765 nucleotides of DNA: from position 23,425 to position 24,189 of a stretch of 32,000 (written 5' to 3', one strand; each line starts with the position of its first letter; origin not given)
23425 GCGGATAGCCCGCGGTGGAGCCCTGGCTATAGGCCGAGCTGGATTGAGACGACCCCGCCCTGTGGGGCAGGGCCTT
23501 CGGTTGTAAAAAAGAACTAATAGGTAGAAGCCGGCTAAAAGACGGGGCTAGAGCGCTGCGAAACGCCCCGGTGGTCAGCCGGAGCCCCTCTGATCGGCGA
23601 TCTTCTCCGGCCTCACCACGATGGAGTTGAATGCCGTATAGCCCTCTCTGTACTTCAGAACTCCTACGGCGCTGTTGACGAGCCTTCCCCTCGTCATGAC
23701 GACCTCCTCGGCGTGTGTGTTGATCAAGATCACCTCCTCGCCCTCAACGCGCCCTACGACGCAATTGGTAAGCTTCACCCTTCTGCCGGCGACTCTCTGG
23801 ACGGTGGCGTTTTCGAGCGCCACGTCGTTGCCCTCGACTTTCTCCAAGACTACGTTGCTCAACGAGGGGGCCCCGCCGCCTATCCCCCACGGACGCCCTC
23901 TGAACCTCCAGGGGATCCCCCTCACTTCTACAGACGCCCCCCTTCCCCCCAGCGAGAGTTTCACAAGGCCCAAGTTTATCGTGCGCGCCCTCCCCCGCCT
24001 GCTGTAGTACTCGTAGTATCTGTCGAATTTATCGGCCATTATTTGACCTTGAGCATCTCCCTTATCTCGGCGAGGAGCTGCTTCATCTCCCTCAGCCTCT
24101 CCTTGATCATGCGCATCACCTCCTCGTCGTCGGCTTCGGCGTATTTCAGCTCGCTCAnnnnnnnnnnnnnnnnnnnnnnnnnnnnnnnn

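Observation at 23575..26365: Six-gene overlap-coupled operon: ABC-2 exporter + ArsR regulator + membrane coiled-coil protein + 39-aa ORF + beta-solenoid protein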

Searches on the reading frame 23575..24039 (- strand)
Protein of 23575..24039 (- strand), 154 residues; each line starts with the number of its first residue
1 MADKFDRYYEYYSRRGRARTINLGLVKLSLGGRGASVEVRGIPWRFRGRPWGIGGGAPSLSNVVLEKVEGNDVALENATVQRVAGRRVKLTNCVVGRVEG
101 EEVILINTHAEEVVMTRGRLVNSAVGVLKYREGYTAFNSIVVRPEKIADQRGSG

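Call 4: search_protein_families(library=pfam, proteins=[window:23575-24039:-], max_evalue=1)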
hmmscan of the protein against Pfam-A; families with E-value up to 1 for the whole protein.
window:23575-24039:- (154 aa): 0 families

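Call 6: search_protein_families(library=ncbifam, proteins=[window:23575-24039:-], max_evalue=1)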
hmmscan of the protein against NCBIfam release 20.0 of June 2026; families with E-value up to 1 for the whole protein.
window:23575-24039:- (154 aa): 0 families

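Call 8: find_encoding_contigs(protein=window:23575-24039:-, flank=6000, max_places=6)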
Protein window:23575-24039:- (154 aa): no gene with exactly this product is on record in the collection.

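Call 9: find_homologous_proteins(query=window:23575-24039:-, max_evalue=0.01)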
Query window:23575-24039:- (154 aa): 3 proteins with E <= 0.01 among 49 candidates.
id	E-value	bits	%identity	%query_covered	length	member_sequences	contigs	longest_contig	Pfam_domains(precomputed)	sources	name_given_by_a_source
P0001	4.4e-94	330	100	100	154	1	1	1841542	-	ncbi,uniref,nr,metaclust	ncbi:hypothetical protein [Thermoproteus tenax]|uniref:Uncharacterized protein n=1 Tax=Thermoproteus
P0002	2.6e-80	285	90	100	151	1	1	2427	-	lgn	-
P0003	1.9e-47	179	62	99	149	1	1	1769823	-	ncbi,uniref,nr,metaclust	ncbi:hypothetical protein [Pyrobaculum neutrophilum]|uniref:Uncharacterized protein n=1 Tax=Pyrobacu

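Call 10: find_encoding_contigs(protein=P0003, flank=6000, max_places=4)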
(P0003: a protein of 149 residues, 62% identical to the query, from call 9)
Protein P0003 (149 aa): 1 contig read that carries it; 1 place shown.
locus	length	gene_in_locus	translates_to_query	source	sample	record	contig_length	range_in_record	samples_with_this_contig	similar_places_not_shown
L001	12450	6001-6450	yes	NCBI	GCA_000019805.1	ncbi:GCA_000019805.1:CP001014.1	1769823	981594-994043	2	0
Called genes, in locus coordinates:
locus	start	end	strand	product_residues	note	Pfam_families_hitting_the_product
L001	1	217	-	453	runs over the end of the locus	PF02463:SMC_N, PF13175:AAA_15, PF13476:AAA_23, PF13304:AAA_21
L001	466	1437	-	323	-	PF08240:ADH_N, PF16912:Glu_dehyd_C, PF00107:ADH_zinc_N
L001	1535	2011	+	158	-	-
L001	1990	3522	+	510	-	-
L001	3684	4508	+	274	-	PF00005:ABC_tran, PF02463:SMC_N (faint), PF13191:AAA_16 (weak), PF13304:AAA_21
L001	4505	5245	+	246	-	PF01061:ABC2_membrane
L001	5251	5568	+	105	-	PF12840:HTH_20, PF01022:HTH_5, PF12802:MarR_2 (weak), PF09339:HTH_IclR (weak)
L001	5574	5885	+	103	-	-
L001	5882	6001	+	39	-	-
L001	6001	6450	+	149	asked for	-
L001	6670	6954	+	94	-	PF10007:DUF2250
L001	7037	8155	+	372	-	PF13175:AAA_15 (faint), PF13304:AAA_21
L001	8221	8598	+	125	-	-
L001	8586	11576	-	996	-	-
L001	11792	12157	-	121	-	-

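Call 11: find_encoding_contigs(protein=P0002, flank=6000, max_places=4)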
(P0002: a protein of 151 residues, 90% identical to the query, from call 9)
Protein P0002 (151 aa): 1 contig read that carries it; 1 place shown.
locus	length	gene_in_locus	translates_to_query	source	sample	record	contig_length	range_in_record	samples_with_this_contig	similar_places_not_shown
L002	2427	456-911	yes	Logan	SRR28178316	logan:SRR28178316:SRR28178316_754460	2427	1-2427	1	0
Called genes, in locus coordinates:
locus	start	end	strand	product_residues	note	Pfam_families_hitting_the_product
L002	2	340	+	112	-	?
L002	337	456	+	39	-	-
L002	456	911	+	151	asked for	-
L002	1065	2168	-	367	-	PF07690:MFS_1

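Call 12: find_encoding_contigs(protein=P0001, flank=6000, max_places=4)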
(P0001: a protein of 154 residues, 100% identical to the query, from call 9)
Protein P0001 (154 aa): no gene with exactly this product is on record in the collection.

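Call 24: predict_structure(alignment_id=A1)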
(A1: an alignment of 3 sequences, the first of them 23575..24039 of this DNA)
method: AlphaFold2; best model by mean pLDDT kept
length: 154 residues; sequences in the alignment: 3
mean_pLDDT: 66.2   pTM: 0.55
mean pLDDT of the five models: 66.2, 63.4, 31.3, 29.7, 26.0
residues with pLDDT >= 90: 38; 70-90: 47; 50-70: 5; < 50: 64
segments of 3 or more residues with pLDDT < 50: 1-61, 152-154
pLDDT, mean of each block of 10 residues (from residue 1): 40 39 42 40 35 35 70 80 84 90 92 93 91 89 83 44
secondary structure, 60 per line:
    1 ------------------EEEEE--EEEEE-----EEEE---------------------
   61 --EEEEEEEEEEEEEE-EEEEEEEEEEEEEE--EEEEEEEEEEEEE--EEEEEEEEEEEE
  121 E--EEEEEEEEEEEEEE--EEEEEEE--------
elements in order: E19-23 E26-30 E36-39 E63-76 E78-91 E94-106 E109-121 E124-137 E140-146

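Call 28: search_solved_structures(query=A2, max_evalue=10, show_alignments=2)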
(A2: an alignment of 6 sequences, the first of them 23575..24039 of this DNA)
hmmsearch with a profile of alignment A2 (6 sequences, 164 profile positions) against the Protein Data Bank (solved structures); distinct sequences matched with E-value up to 10: 0.

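Call 29: search_protein_families(library=pfam, alignment_id=A2, max_evalue=10)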
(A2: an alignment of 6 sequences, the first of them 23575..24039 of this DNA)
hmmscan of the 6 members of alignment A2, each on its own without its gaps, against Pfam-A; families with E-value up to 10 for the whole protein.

A. member 1, window:23575-24039:- (154 aa): 0 families

B. families by the number of members that match (of 6 scanned): 4 families
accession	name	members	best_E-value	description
PF09939.14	DUF2171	1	0.016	Uncharacterized protein conserved in bacteria (DUF2171)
PF18862.6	ApeA_NTD1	1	0.03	ApeA N-terminal domain 1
PF16318.11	DUF4957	1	0.16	Domain of unknown function (DUF4957)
PF23284.2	KOW2_Spt5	1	0.23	Transcription elongation factor SPT5, second KOW domain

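Call 30: fold_search(model_id=the predicted structure, library=pdb)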
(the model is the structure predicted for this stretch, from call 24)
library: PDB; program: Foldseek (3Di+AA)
matches with E <= 10: 79; with E <= 0.001: 0
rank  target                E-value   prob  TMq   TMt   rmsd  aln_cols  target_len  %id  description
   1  8jlg_A                6.8e-02  0.28  0.18  0.23  12.8       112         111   14  Cryo-EM structure of SV2A in complex with BoNT/A2 Hc (released 2024-05-01)
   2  9f2b_A                7.7e-02  0.16  0.17  0.22  12.8       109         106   14  Focused refinement of SV2B luminal domain and BoNT/A1 complex (released 2025-03-12)
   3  7uia_C                8.1e-02  0.18  0.16  0.25  11.8       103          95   10  Crystal structure of BoNT/E receptor binding domain in complex with SV2 and VHH (released 2023-04-05)
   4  2n3d_MODEL_1_A        1.4e-01  0.16  0.18  0.24  11.9       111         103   21  Atomic structure of the cytoskeletal bactofilin BacA revealed by solid-state NMR (released 2015-12-16)
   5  6rib_A                1.6e-01  0.54  0.31  0.44   6.7       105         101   18  Cryo-EM reconstruction of Thermus thermophilus bactofilin double helical filaments (released 2019-07-17)
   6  9fyr_A                1.6e-01  0.15  0.17  0.07  11.5       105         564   12  Cryo-EM structure of native SV2A in complex with TeNT-Hc, Pro-Macrobody 5 and Levetiracetam (released 2025-05-21)
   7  9f3c_A                2.6e-01  0.10  0.17  0.07  12.7       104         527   14  Low-resolution (5.4 angstrom) cryo-EM structure of SV2B-BoNT/A1 at pH 5.5 (released 2025-03-12)
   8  8uoa_A                2.8e-01  0.08  0.17  0.24  10.2        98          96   15  Structure of the synaptic vesicle protein 2A Luminal domain in complex with a nanobody (released 2024-05-22)
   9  8jli_A                3.0e-01  0.13  0.17  0.07  12.6       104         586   12  Cryo-EM structure of SV2A dimer in complex levetiracetam (released 2024-05-01)
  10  8uo9_A                3.0e-01  0.08  0.17  0.07  10.2        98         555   15  Structure of synaptic vesicle protein 2A in complex with a nanobody (released 2024-05-22)
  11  5jlv_C                3.5e-01  0.09  0.16  0.23  11.9        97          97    8  Receptor binding domain of Botulinum neurotoxin A in complex with human glycosylated SV2C (released 2016-06-15)
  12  8jle_A                4.0e-01  0.09  0.17  0.22  11.1        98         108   15  Cryo-EM structure of SV2A LD4 in complex with BoNT/A2 Hc in the SV2A-levetiracetam-BoNT/A2 Hc complex (released 2024-05-01)
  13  6eio                  4.5e-01  0.38  0.32  0.24   7.4       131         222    9  Crystal structure of an ice binding protein from an Antarctic Biological Consortium (released 2018-03-28)
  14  6fm2_B                4.7e-01  0.51  0.33  0.32   6.4       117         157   14  CARP domain of mouse cyclase-associated protein 1 (CAP1) bound to ADP-actin (released 2018-05-16)
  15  9f1r_A                5.3e-01  0.08  0.17  0.07  12.2       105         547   14  Cryo-EM structure of SV2B-Hc-A1 complex (released 2025-03-12)
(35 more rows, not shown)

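Call 31: search_protein_representatives(alignment_id=A1)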
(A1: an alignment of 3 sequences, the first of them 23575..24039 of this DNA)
Query: 3 sequences, 151 profile positions. Proteins with E-value up to 0.001 (for the whole library): 10; up to 1e-10: 6; up to 1e-30: 2. The best 10 are listed.
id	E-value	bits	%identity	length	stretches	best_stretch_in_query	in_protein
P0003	3.9e-78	276.6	-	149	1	1-151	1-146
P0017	4.9e-32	127.0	-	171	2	50-136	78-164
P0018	1.9e-23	99.1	-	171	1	1-135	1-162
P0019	6.5e-22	94.1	-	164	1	1-142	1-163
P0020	8.9e-16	74.2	-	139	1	1-142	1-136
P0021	1.2e-14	70.5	-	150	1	1-136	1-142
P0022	1.6e-10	57.1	-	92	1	61-143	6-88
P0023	4.2e-10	55.8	-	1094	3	52-119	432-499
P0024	2.6e-09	53.2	-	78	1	76-142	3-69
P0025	2.2e-04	37.2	-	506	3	33-105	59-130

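Call 36: search_protein_families(library=padloc, proteins=[window:23575-24039:-], max_evalue=0.1)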
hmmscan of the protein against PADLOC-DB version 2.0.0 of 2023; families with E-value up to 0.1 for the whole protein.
window:23575-24039:- (154 aa): 0 families

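Call 42: find_related_loci(query=A2, collection=metagenome_contigs, flank=6000)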
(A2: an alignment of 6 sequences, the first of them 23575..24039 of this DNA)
Query A2 (154 aa) in metagenome_contigs; peptide patterns used: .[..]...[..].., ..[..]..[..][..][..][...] (x = any residue, [..] = any of these).
313 stretches matched a pattern; 17 encode a relative of the query (tblastn E <= 1e-3); 17 distinct loci.
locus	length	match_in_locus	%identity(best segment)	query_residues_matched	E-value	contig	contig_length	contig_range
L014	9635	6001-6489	42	1-139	2e-30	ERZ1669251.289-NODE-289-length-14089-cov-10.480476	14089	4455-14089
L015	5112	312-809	42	1-139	3e-28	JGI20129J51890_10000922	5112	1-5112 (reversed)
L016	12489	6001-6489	35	1-139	1e-26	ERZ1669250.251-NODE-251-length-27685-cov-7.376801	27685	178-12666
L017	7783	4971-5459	42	1-139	1e-26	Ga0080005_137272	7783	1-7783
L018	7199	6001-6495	40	1-139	4e-26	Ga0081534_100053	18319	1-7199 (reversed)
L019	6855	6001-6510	33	1-149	9e-25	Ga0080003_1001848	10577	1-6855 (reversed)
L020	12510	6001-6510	33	1-149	1e-24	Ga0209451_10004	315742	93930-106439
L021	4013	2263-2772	32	1-149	4e-24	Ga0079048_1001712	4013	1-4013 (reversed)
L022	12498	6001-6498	39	1-139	3e-23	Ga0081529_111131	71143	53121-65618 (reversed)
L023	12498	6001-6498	39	1-139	3e-23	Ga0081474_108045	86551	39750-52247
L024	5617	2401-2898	39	1-139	3e-23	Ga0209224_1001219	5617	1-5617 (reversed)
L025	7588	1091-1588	39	1-139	1e-22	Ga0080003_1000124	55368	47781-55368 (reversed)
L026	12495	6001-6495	40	1-139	3e-22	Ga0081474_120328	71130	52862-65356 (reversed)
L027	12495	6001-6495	40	1-139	4e-22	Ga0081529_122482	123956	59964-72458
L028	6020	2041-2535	36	1-139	2e-21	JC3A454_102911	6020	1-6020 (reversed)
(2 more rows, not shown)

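Call 60: predict_structure(alignment_id=A6)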
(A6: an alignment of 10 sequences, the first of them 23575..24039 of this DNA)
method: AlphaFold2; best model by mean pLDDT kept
length: 154 residues; sequences in the alignment: 10
mean_pLDDT: 66.8   pTM: 0.56
mean pLDDT of the five models: 66.8, 65.8, 65.1, 64.7, 63.0
residues with pLDDT >= 90: 64; 70-90: 20; 50-70: 5; < 50: 65
segments of 3 or more residues with pLDDT < 50: 1-62, 152-154
pLDDT, mean of each block of 10 residues (from residue 1): 38 33 34 37 33 32 70 86 91 92 94 95 96 94 87 43
secondary structure, 60 per line:
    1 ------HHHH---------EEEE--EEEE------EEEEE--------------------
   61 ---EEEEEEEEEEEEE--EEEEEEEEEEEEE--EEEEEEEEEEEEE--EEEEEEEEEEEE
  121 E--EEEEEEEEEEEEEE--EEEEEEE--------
elements in order: H7-10 E20-23 E26-29 E36-40 E64-76 E79-91 E94-106 E109-121 E124-137 E140-146

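Call 64: fold_search(model_id=the predicted structure, library=pdb)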
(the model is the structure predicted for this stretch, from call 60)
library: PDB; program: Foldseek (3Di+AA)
matches with E <= 10: 79; with E <= 0.001: 0
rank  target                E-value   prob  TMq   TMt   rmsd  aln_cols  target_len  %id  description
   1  6qvi_B                1.4e-01  0.15  0.23  0.11   7.9       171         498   11  Crystal structure of competence-associated pilin ComZ from Thermus thermophilus (released 2019-05-29)
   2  2n3d_MODEL_1_A        4.3e-01  0.28  0.26  0.37   8.5       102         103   16  Atomic structure of the cytoskeletal bactofilin BacA revealed by solid-state NMR (released 2015-12-16)
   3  6bg8_A                4.6e-01  0.35  0.34  0.24   8.5       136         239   10  Shewanella frigidimarina ice-binding protein_1 DUF3494 Domain (released 2018-03-07)
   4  2b0r_A                5.8e-01  0.51  0.41  0.39   8.1       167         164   11  Crystal Structure of Cyclase-Associated Protein from Cryptosporidium parvum (released 2005-09-27)
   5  6rib_A                6.6e-01  0.23  0.29  0.40   6.4        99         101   19  Cryo-EM reconstruction of Thermus thermophilus bactofilin double helical filaments (released 2019-07-17)
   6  8yf0_C                1.3e+00  0.07  0.20  0.07  10.5       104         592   12  Cryo-EM structure of human SV2A (released 2024-06-12)
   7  9nyi_A                1.3e+00  0.06  0.16  0.09  12.0        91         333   13  Structure of HalA in complex with oligodeoxyadenylate (released 2025-05-07)
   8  7uia_C                1.3e+00  0.05  0.16  0.24  12.7       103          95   13  Crystal structure of BoNT/E receptor binding domain in complex with SV2 and VHH (released 2023-04-05)
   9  1kq5_A                2.0e+00  0.28  0.42  0.41   6.4       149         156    7  C-terminal Domain of Cyclase Associated Protein with PRO 505 Replaced by SER (P505S) (released 2002-01-16)
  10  8uo8                  2.0e+00  0.05  0.17  0.07  11.4       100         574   14  Structure of synaptic vesicle protein 2B with padsevonil (released 2024-05-22)
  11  5nxk_B                2.3e+00  0.09  0.26  0.15   9.8       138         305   11  L. reuteri 53608 SRRP (released 2018-03-21)
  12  5mqp_B                2.3e+00  0.03  0.17  0.07  10.7       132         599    8  Glycoside hydrolase BT_1002 (released 2017-04-05)
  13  8jle_A                2.9e+00  0.02  0.14  0.18  11.6       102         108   12  Cryo-EM structure of SV2A LD4 in complex with BoNT/A2 Hc in the SV2A-levetiracetam-BoNT/A2 Hc complex (released 2024-05-01)
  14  2b0r_B                3.0e+00  0.11  0.35  0.34  12.5       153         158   11  Crystal Structure of Cyclase-Associated Protein from Cryptosporidium parvum (released 2005-09-27)
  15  5uyt_A                3.0e+00  0.08  0.22  0.10  11.2       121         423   14  Crystal structure of ice binding protein from an Antarctic bacterium Flavobacteriaceae (released 2017-10-25)
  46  4opw_A                5.8e+00  0.02  0.16  0.12  10.9       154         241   12  Crystal structure of a putative adhesin (PARMER_02777) from Parabacteroides merdae ATCC 43184 at 1.75 A resolution (released 2014-04-02)
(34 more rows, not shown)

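Call 78: find_related_loci(query=A2, collection=viral_contigs, flank=5000)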
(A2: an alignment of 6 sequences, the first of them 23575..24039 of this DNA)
Query A2 (154 aa) in viral_contigs; peptide patterns used: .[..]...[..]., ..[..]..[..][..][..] (x = any residue, [..] = any of these).
151 stretches matched a pattern, but none encodes a relative of the query by tblastn (E <= 1e-3).

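Call 79: search_protein_families(library=pfam, proteins=[L001:1535-2011:+, L001:1990-3522:+], max_evalue=0.01)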
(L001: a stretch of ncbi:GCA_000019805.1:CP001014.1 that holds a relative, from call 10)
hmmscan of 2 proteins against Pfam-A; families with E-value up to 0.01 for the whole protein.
L001:1535-2011:+ (158 aa): 0 families

L001:1990-3522:+ (510 aa): 1 family
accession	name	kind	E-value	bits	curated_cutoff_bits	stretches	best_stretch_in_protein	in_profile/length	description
PF25199.1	nSTAND_NTPase5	-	0.0013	19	34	0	37-76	19-61/145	Novel STAND NTPase 5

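Call 82: search_protein_families(library=padloc, proteins=[L001:1990-3522:+, L001:7037-8155:+], max_evalue=0.001)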
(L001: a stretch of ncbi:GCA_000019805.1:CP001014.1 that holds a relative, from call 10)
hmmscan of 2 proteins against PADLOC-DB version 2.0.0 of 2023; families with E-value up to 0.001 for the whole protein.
L001:1990-3522:+ (510 aa): 0 families

L001:7037-8155:+ (372 aa): 54 families (the best 25 are shown)
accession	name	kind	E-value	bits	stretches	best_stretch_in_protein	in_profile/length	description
PDLC04178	HEC-01A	-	3.6e-19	67.1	2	2-40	11-49/399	-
PDLC04393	PDC-M07A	-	7.1e-18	62.8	2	2-53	4-55/435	-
PDLC02980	AriA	-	3.4e-16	58.1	2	204-304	202-304/304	-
PDLC04182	HEC-01A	-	4.8e-16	56.7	2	169-339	214-383/406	-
PDLC04389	PDC-M07A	-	4.4e-15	53.6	1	3-58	9-64/443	-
PDLC04392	PDC-M07A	-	2.2e-14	51.4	1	3-47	5-49/432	-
PDLC04391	PDC-M07A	-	4.2e-14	50.4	1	3-55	5-57/412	-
PDLC04184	HEC-01A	-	8.9e-13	46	1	2-43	4-45/464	-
PDLC04177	HEC-01A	-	1.4e-12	45.3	2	260-313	298-350/393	-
PDLC04541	PDC-M25A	-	2.6e-12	44.6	2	224-341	244-349/380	-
PDLC04175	HEC-01A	-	2.8e-12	44.4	1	2-43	8-49/363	-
PDLC04183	HEC-01A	-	4.1e-12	43.9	1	2-43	7-48/402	-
PDLC02979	AriA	-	8.3e-12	43.6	2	3-42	6-46/373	-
PDLC04176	HEC-01A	-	1e-11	42.8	1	2-46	5-50/371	-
PDLC04570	PDC-M31A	-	1.2e-11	42.4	2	2-44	4-46/395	-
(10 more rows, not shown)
